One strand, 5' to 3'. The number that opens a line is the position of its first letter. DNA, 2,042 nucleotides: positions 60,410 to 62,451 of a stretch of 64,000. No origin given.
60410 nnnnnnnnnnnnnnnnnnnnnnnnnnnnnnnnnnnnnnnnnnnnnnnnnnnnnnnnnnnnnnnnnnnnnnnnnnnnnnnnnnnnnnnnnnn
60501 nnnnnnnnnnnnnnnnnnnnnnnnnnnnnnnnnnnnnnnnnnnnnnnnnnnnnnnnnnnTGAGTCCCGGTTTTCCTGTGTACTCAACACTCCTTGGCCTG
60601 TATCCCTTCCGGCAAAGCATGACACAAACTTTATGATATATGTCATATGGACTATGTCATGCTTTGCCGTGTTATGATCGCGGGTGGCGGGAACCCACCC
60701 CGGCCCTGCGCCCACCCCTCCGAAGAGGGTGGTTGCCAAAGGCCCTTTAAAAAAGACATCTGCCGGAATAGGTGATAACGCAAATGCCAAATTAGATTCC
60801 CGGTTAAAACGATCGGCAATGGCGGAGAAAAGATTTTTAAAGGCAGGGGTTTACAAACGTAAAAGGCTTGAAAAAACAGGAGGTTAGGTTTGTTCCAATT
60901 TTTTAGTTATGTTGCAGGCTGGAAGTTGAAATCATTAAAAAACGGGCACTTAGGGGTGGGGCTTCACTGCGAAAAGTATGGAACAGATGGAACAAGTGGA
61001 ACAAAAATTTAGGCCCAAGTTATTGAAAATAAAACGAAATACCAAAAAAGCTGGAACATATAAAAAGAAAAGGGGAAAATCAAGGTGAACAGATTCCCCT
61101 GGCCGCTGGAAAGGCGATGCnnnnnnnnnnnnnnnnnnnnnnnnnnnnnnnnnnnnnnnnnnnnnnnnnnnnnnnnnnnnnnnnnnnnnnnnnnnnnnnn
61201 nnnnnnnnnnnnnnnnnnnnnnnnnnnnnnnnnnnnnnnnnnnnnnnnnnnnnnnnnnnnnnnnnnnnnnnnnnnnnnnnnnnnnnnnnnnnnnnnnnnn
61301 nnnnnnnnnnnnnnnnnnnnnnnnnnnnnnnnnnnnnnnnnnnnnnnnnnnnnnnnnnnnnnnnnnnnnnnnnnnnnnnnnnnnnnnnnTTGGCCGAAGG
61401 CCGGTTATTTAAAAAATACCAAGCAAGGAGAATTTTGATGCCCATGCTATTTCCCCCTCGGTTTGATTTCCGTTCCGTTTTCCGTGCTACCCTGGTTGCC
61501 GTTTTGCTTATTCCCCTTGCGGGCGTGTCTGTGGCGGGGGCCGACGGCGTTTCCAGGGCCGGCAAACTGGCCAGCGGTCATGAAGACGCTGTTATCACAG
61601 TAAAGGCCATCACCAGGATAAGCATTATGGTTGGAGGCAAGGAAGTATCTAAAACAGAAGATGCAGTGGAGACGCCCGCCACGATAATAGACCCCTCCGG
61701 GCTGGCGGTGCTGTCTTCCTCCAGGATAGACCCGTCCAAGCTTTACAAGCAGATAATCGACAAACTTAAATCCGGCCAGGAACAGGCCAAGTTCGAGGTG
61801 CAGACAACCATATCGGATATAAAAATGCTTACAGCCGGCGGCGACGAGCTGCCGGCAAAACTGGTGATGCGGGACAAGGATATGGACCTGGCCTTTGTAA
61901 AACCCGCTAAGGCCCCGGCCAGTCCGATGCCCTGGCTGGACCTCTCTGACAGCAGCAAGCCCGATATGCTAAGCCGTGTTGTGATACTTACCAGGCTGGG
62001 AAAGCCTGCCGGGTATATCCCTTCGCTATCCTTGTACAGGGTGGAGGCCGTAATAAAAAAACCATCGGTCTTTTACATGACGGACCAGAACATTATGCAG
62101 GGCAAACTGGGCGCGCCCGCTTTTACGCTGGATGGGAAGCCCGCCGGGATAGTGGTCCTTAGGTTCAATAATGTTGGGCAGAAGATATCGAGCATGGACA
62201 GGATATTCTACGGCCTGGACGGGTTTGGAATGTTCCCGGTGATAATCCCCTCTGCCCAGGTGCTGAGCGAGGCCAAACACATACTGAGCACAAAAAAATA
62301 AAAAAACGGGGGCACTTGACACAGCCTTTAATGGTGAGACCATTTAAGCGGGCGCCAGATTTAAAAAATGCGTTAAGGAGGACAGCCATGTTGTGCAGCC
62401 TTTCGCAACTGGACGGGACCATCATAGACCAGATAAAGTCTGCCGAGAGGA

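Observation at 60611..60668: PAL: a conserved nested palindrome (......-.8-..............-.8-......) at four loci; candidate binding site for an unknown regulator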

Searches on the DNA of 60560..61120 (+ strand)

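Call 31: search_rna_families(source=window, start=60560, end=61120, threshold=evalue, max_evalue=10)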
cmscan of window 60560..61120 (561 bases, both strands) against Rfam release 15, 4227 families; matches with E-value up to 10: 6.
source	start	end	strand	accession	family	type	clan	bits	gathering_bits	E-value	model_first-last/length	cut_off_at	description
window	60610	60669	+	RF04111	MIR6274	Gene; miRNA;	-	20.2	80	0.38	24-83/107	no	MIR6274 microRNA precursor family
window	60610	60669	-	RF04112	MIR5512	Gene; miRNA;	-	20.2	139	0.42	32-99/132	no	MIR5512 microRNA precursor family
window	60638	60719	+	RF00646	mir-204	Gene; miRNA;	-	17.2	48.4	0.19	1-89/89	no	mir-204 microRNA precursor family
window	60712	60732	-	RF00502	TCV_Pr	Cis-reg;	-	15.3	40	4.3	5-29/34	no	Turnip crinkle virus (TCV) core promoter hairpin (Pr)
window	60604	60676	-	RF03241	mir-1789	Gene; miRNA;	-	14.8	88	4.4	1-63/63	no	mir-1789 microRNA precursor family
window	61036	61061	-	RF00066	U7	Gene; snRNA;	-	11.7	34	9.3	1-62/62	no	U7 small nuclear RNA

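Call 97: search_dna_similar(query=window:60560-61090:+, collection=phages, mode=distant, max_rows=5)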
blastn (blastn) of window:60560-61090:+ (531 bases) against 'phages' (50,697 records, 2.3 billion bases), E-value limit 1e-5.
No match.

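Call 98: search_dna_similar(query=window:60560-61090:+, collection=plasmids, mode=distant, max_rows=5)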
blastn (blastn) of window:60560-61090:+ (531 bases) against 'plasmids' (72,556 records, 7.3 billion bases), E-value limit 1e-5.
No match.
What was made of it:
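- Tried and rejected: A 531-bp copy gave no match (calls 97, 98).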

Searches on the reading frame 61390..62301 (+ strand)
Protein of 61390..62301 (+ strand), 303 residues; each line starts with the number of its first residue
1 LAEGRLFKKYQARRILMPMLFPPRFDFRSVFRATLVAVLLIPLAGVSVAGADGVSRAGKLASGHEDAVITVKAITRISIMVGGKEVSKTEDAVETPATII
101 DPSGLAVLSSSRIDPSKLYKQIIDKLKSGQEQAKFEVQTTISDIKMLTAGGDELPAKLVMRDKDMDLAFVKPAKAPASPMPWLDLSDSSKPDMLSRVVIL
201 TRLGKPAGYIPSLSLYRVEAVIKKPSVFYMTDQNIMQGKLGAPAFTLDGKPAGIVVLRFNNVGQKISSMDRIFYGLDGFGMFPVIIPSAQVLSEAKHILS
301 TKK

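Call 64: find_encoding_contigs(protein=window:61390-62301:+, flank=10000, max_places=6)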
Protein window:61390-62301:+ (303 aa): no gene with exactly this product is on record in the collection.
